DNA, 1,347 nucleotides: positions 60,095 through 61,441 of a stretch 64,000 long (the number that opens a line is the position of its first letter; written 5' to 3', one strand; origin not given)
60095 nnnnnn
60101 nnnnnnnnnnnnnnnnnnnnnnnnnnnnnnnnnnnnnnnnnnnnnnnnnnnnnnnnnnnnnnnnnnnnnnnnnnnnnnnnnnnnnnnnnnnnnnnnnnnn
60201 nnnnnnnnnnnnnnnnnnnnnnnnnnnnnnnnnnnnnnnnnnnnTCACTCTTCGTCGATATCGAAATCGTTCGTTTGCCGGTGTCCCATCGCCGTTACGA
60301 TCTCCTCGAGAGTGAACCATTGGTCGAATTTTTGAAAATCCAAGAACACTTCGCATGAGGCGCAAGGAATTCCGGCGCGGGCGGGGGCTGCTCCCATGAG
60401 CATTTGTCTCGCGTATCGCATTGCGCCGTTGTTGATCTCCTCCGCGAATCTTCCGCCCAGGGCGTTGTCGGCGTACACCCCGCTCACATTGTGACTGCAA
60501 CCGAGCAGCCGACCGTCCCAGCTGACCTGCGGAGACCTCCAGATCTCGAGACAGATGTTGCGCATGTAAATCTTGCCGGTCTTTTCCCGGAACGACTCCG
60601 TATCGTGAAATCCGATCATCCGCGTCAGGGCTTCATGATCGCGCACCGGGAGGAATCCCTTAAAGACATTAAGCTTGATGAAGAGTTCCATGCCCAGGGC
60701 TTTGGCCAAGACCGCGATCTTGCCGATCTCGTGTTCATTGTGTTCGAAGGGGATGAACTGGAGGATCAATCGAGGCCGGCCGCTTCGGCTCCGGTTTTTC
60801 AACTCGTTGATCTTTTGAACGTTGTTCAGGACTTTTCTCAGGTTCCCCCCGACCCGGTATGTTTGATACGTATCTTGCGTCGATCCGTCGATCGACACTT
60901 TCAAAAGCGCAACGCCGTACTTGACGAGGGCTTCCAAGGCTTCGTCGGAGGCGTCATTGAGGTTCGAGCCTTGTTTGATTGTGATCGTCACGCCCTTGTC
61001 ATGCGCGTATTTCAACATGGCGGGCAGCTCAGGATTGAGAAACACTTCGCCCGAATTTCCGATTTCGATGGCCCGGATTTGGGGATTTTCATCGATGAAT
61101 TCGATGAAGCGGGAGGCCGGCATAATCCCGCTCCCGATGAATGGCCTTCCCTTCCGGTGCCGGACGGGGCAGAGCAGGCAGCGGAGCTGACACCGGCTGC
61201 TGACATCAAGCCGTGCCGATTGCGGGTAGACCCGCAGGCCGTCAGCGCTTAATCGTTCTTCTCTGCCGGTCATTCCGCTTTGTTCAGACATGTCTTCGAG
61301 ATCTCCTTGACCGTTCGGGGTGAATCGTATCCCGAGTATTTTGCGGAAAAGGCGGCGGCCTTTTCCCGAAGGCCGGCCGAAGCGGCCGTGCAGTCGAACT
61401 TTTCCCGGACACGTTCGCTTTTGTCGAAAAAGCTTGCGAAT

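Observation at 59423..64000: Candidate undescribed RiPP system: stand-alone PqqD RRE + precursor, converging on radical SAM / glycosyltransferase / HPr-kinase-like kinase / cupin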

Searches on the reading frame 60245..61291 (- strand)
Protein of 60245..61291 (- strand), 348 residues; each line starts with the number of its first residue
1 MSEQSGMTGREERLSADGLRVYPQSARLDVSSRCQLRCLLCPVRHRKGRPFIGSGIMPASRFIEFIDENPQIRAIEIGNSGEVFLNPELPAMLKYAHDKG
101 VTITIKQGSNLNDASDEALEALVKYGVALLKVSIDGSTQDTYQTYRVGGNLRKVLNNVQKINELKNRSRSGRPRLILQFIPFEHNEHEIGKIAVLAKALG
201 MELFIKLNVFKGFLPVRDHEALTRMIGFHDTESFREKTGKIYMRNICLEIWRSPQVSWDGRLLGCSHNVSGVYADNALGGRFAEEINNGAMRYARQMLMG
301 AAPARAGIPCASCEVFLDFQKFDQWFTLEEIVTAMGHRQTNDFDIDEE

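Call 3: search_protein_families(library=pfam, proteins=[window:60245-61291:-], max_evalue=0.1)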
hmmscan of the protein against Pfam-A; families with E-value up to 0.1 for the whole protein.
window:60245-61291:- (348 aa): 1 family
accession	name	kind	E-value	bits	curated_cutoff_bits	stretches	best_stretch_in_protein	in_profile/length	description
PF04055.27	Radical_SAM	-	6.4e-10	39.9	29.5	1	30-165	3-140/166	Radical SAM superfamily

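Call 4: search_protein_families(library=ncbifam, proteins=[window:60245-61291:-], max_evalue=0.1)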
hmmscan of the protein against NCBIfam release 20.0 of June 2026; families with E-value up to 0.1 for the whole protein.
window:60245-61291:- (348 aa): 27 families (the best 25 are shown)
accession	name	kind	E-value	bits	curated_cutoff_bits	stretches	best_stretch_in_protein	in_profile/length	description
TIGR04317.1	W_rSAM_matur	equivalog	1e-18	67.6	380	1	28-209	8-184/349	tungsten cofactor oxidoreductase radical SAM maturase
TIGR04311.1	rSAM_Geo_metal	subfamily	1.1e-12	47.7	400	1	22-206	1-184/423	radical SAM/SPASM family putative metalloenzyme maturase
TIGR04321.1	spiroSPASM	subfamily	1.2e-09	37.4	250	1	17-218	224-428/510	spiro-SPASM protein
TIGR04053.2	TIGR04053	equivalog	6.3e-08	32.2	395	1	30-165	14-149/366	TIGR04053 family radical SAM/SPASM domain-containing protein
NF033640.1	N_Twi_rSAM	subfamily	8.3e-08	31.7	170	1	81-166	181-270/398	twitch domain-containing radical SAM protein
TIGR04545.1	rSAM_ahbD_hemeb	equivalog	1e-06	28.4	500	1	29-202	5-168/339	heme b synthase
TIGR02666.1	moaA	equivalog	3.8e-06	26.1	284.05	1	26-165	12-154/336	GTP 3',8-cyclase MoaA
NF038332.1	rSAM_rare_HxsC4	exception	9.5e-06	25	500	1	24-166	12-155/335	radical SAM protein HxsC4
NF045702.1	rSAM_GDGT_ether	equivalog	1.7e-05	23.6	450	1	26-162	88-227/486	tetraether lipid synthase Tes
NF001199.0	PRK00164.2-1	equivalog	2.6e-05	23.5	231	1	25-163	13-147/308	GTP 3',8-cyclase MoaA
TIGR04250.1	SCM_rSAM_ScmE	equivalog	4.1e-05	22.6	400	1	23-161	2-137/358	SynChlorMet cassette radical SAM/SPASM protein ScmE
TIGR04054.1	rSAM_NirJ1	equivalog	4.6e-05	22.2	650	1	29-195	41-196/387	putative heme d1 biosynthesis radical SAM protein NirJ1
TIGR02668.1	moaA_archaeal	equivalog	0.0002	20.4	325.25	1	25-162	11-144/303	GTP 3',8-cyclase MoaA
TIGR04546.1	rSAM_ahbC_deAc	equivalog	0.00023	20.1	650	1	29-162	44-173/390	12,18-didecarboxysiroheme deacetylase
TIGR03913.1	rad_SAM_trio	equivalog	0.00025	19.5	591.75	1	20-160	15-150/477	GDL motif peptide-associated radical SAM/SPASM maturase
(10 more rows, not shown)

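Call 29: search_solved_structures(query=window:60245-61291:-, max_evalue=0.01)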
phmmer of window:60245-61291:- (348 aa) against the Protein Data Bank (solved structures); distinct sequences matched with E-value up to 0.01: 1.
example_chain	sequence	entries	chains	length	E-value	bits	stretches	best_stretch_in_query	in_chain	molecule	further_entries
7tol_A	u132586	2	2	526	8.3e-05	25.2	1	26-160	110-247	glycerol dibiphytanyl glycerol tetraether - macrocyclic archaeol synthase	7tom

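Call 32: find_homologous_proteins(query=window:60245-61291:-)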
Query window:60245-61291:- (348 aa): 219 proteins with E <= 0.001 among 3455 candidates; the best 120 are listed.
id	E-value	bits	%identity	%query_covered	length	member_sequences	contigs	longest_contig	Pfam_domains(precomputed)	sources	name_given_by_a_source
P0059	6.6e-194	662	100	84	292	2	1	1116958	PF04055.28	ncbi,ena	-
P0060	7.3e-161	553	68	100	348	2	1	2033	PF04055.28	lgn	-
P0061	1.0e-160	553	68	100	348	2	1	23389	PF04055.28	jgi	jgi:hypothetical protein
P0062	6.8e-155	533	97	71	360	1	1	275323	PF04055.28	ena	-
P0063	5.0e-150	517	64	100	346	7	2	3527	PF04055.28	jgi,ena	-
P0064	7.4e-149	514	69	93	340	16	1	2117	PF04055.28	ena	-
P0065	1.1e-148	513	64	100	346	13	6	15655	PF04055.28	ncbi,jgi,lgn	-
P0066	1.2e-143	497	62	100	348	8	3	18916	PF04055.28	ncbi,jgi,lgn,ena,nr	ncbi:MAG: radical SAM protein [Chloroflexi bacterium HGW-Chloroflexi-5]|jgi:hypothetical protein|nr:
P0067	1.3e-143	496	65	97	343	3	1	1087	PF04055.28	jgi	jgi:MoaA/NifB/PqqE/SkfB family radical SAM enzyme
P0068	2.7e-143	495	63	100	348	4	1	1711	PF04055.28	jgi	jgi:hypothetical protein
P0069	1.3e-141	490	61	100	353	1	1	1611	PF04055.28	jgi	jgi:hypothetical protein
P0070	2.0e-141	489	63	96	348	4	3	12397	PF04055.28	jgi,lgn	-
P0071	4.7e-141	488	62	97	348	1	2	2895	PF04055.28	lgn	-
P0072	5.3e-140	485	63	97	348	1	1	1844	PF04055.28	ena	-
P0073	3.6e-139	482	63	95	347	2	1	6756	PF04055.28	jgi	jgi:hypothetical protein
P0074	7.9e-139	481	62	97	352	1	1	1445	PF04055.28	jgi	jgi:hypothetical protein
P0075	1.0e-138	480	60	100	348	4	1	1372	PF04055.28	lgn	-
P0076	3.4e-138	479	62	97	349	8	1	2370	PF04055.28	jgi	jgi:hypothetical protein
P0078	6.1e-136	471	61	98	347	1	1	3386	PF04055.28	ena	-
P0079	2.5e-135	469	61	96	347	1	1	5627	PF04055.28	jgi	jgi:MoaA/NifB/PqqE/SkfB family radical SAM enzyme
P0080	2.2e-134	466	62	96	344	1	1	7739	PF04055.28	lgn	-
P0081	2.6e-134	466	61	93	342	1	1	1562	PF04055.28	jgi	jgi:hypothetical protein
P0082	1.2e-132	460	60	98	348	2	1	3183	PF04055.28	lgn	-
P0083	3.9e-132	459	60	93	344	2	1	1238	PF04055.28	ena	-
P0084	1.6e-131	457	60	94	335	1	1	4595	PF04055.28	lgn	-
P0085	5.0e-131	455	58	100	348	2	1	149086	PF04055.28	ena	-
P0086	5.6e-131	455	62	93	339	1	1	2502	PF04055.28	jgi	jgi:hypothetical protein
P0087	2.4e-130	453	60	93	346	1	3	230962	PF04055.28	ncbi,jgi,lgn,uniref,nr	ncbi:radical SAM protein [Desulfatiglans anilini]|uniref:radical SAM protein n=1 Tax=Desulfatiglans 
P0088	4.6e-129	449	60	93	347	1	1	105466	PF04055.28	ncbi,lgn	-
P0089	5.2e-129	448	60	95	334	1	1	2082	PF04055.28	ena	-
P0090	5.9e-127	442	61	93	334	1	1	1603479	PF04055.28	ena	-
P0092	5.8e-126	438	60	95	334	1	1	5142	PF04055.28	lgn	-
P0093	1.6e-125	437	58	95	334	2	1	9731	PF04055.28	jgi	jgi:hypothetical protein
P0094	2.7e-123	430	58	93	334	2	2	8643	PF04055.28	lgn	-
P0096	1.9e-122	427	58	93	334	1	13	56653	PF04055.28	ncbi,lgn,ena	-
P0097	2.1e-121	423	58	93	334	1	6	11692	PF04055.28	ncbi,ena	-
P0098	1.3e-119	417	57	93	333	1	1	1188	PF04055.28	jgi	-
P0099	3.7e-119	416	64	80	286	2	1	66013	PF04055.28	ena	-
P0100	4.5e-119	416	56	95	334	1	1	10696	PF04055.28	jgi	jgi:hypothetical protein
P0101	1.6e-117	411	58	93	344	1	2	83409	PF04055.28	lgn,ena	-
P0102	1.8e-115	404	62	80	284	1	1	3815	PF04055.28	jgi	jgi:hypothetical protein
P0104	9.0e-107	375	50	96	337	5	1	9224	PF04055.28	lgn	-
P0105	9.7e-107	375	52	93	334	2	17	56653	PF04055.28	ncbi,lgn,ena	-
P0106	1.3e-106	375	52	94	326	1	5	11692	PF04055.28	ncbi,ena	-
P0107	4.2e-105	370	51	92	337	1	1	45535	PF04055.28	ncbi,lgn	-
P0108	4.3e-105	370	53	92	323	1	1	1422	PF04055.28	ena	-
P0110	5.0e-104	366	52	91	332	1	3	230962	PF04055.28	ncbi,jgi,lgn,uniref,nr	ncbi:radical SAM protein [Desulfatiglans anilini]|uniref:radical SAM protein n=1 Tax=Desulfatiglans 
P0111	7.1e-104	366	50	92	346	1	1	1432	PF04055.28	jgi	jgi:MoaA/NifB/PqqE/SkfB family radical SAM enzyme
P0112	6.4e-103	363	51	90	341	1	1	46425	PF04055.28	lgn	-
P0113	6.7e-103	363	50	92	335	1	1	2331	PF04055.28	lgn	-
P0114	8.6e-103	362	49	93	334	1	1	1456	PF04055.28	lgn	-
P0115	2.5e-102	361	49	92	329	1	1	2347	PF04055.28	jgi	jgi:MoaA/NifB/PqqE/SkfB family radical SAM enzyme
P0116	4.2e-102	360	48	95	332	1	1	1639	PF04055.28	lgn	-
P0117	7.3e-102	359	49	93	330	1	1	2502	PF04055.28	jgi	jgi:MoaA/NifB/PqqE/SkfB family radical SAM enzyme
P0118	1.1e-101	359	49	92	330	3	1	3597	PF04055.28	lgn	-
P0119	2.3e-101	357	48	93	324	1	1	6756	PF04055.28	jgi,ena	jgi:MoaA/NifB/PqqE/SkfB family radical SAM enzyme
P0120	2.9e-101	357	48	93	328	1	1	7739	PF04055.28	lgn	-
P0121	3.6e-101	357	48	93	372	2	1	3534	PF04055.28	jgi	jgi:MoaA/NifB/PqqE/SkfB family radical SAM enzyme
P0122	1.7e-100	355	49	91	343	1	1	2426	PF04055.28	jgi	-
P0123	4.4e-100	353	49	92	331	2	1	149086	PF04055.28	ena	-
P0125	2.7e-98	347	50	90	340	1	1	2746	PF04055.28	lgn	-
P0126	7.0e-98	346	49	90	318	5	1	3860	PF04055.28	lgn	-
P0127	1.0e-97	346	47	94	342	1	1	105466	PF04055.28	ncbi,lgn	-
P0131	5.9e-96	340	48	91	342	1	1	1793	PF04055.28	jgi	-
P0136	1.5e-95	338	46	93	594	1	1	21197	PF07883.18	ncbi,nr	ncbi:MAG: cupin domain-containing protein [Chloroflexi bacterium]|nr:cupin domain-containing protein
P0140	3.4e-95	337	48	89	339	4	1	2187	PF04055.28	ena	-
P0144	9.4e-95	336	49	90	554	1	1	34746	PF07883.18,PF04055.28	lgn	-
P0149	8.6e-94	333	47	92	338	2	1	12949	PF04055.28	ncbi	-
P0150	9.1e-94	333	45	93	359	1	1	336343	PF04055.28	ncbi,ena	-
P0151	1.4e-93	332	47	89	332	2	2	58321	PF04055.28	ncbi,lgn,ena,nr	ncbi:MAG TPA: radical SAM/SPASM domain-containing protein [Desulfobacterales bacterium]|nr:radical S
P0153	4.9e-93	330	48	90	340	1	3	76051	PF04055.28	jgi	jgi:MoaA/NifB/PqqE/SkfB family radical SAM enzyme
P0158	5.6e-90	320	47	90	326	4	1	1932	PF04055.28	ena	-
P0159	7.9e-90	320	46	91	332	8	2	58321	PF04055.28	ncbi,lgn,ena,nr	ncbi:MAG TPA: radical SAM protein [Desulfobacterales bacterium]|nr:radical SAM protein [Desulfobacte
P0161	2.8e-89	318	45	91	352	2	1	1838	PF13186.12,PF04055.28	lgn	-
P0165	3.2e-88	314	46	90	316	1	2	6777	PF04055.28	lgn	-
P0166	1.5e-87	312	46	91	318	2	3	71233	PF04055.28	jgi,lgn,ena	-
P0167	5.9e-87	310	45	90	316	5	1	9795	PF04055.28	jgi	-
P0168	7.5e-87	310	46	90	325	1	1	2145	PF04055.28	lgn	-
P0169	4.2e-86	307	47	89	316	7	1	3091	PF04055.28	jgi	jgi:MoaA/NifB/PqqE/SkfB family radical SAM enzyme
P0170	5.0e-86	307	44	91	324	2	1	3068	PF04055.28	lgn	-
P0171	1.9e-84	302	44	89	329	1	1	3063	PF04055.28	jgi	jgi:MoaA/NifB/PqqE/SkfB family radical SAM enzyme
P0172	1.1e-83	299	66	59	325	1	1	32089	PF04055.28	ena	-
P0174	4.8e-82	294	45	86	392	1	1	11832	PF04055.28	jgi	jgi:hypothetical protein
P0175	7.3e-82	293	42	89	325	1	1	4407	PF04055.28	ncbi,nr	ncbi:MAG: SPASM domain-containing protein [Deltaproteobacteria bacterium]|nr:SPASM domain-containing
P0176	9.2e-82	293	44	91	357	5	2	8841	PF04055.28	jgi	jgi:MoaA/NifB/PqqE/SkfB family radical SAM enzyme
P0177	1.1e-81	293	44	88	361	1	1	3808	PF04055.28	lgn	-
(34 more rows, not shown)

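Call 33: find_encoding_contigs(protein=P0059, flank=10000, max_places=2)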
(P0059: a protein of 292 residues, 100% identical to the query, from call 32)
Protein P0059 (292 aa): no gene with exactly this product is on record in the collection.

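Call 34: find_encoding_contigs(protein=P0136, flank=10000, max_places=2)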
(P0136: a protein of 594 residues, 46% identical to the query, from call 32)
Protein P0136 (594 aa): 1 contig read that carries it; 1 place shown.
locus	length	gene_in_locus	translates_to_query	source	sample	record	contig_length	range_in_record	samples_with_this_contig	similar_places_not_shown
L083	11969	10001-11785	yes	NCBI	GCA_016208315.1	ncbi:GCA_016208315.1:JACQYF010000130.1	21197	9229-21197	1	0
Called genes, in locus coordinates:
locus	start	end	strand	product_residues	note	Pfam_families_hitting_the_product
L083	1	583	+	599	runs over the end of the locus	PF00111:Fer2, PF17650:RACo_linker, PF17651:Raco_middle, PF14574:RACo_C_ter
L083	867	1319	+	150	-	PF02082:Rrf2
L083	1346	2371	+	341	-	PF07732:Cu-oxidase_3, PF00394:Cu-oxidase, PF07731:Cu-oxidase_2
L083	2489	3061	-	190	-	PF02566:OsmC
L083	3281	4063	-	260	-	PF13424:TPR_12 (faint), PF17874:TPR_MalT, PF00515:TPR_1 (faint)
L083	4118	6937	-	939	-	PF03704:BTAD, PF13424:TPR_12 (faint), PF13191:AAA_16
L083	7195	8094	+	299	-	PF27840:ScmC (faint)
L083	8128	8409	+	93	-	PF05402:PqqD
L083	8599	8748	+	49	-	-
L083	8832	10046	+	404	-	-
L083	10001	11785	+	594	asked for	PF07883:Cupin_2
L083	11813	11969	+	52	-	?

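Call 35: find_encoding_contigs(protein=P0087, flank=10000, max_places=2)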
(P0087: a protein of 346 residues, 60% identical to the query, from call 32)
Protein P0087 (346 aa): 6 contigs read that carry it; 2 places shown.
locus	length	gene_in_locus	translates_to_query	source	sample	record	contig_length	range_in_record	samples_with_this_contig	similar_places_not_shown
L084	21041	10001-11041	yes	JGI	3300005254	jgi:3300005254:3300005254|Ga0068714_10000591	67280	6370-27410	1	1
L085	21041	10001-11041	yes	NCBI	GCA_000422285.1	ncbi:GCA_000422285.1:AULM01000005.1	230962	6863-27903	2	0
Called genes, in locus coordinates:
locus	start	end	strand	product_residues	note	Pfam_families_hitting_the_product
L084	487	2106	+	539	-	PF00672:HAMP, PF00211:Guanylate_cyc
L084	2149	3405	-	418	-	PF14907:NTP_transf_5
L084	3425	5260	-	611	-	PF00005:ABC_tran, PF13304:AAA_21 (faint)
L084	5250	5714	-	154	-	PF13471:Transglut_core3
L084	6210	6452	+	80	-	-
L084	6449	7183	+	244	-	PF07883:Cupin_2 (faint)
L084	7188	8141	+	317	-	PF27840:ScmC (faint)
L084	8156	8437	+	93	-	PF05402:PqqD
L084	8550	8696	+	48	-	-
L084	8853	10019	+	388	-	-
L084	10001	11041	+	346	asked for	PF04055:Radical_SAM (weak)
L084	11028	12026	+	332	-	PF04055:Radical_SAM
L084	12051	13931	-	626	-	PF13522:GATase_6, PF13537:GATase_7, PF00733:Asn_synthase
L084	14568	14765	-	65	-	-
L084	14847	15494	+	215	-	-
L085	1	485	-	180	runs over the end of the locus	-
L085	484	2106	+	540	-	PF00672:HAMP, PF00211:Guanylate_cyc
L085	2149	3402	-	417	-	PF14907:NTP_transf_5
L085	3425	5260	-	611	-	PF00005:ABC_tran, PF13304:AAA_21 (faint)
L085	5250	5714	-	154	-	PF13471:Transglut_core3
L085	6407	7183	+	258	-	PF07883:Cupin_2 (faint)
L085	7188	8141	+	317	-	PF27840:ScmC (faint)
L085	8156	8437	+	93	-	PF05402:PqqD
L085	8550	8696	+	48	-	-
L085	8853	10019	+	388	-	-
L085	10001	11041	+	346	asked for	PF04055:Radical_SAM (weak)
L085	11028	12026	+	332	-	PF04055:Radical_SAM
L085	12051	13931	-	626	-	PF13522:GATase_6, PF13537:GATase_7, PF00733:Asn_synthase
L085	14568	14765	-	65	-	-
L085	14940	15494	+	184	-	-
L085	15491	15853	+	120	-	-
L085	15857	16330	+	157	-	PF07963:N_methyl (weak)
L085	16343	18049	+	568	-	-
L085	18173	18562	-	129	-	PF07963:N_methyl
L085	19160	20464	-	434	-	PF00158:Sigma54_activat, PF14532:Sigma54_activ_2, PF00004:AAA (faint), PF07728:AAA_5, PF25601:AAA_lid_14, PF02954:HTH_8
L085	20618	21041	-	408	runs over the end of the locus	PF28597:T2SSF_N, PF00482:T2SSF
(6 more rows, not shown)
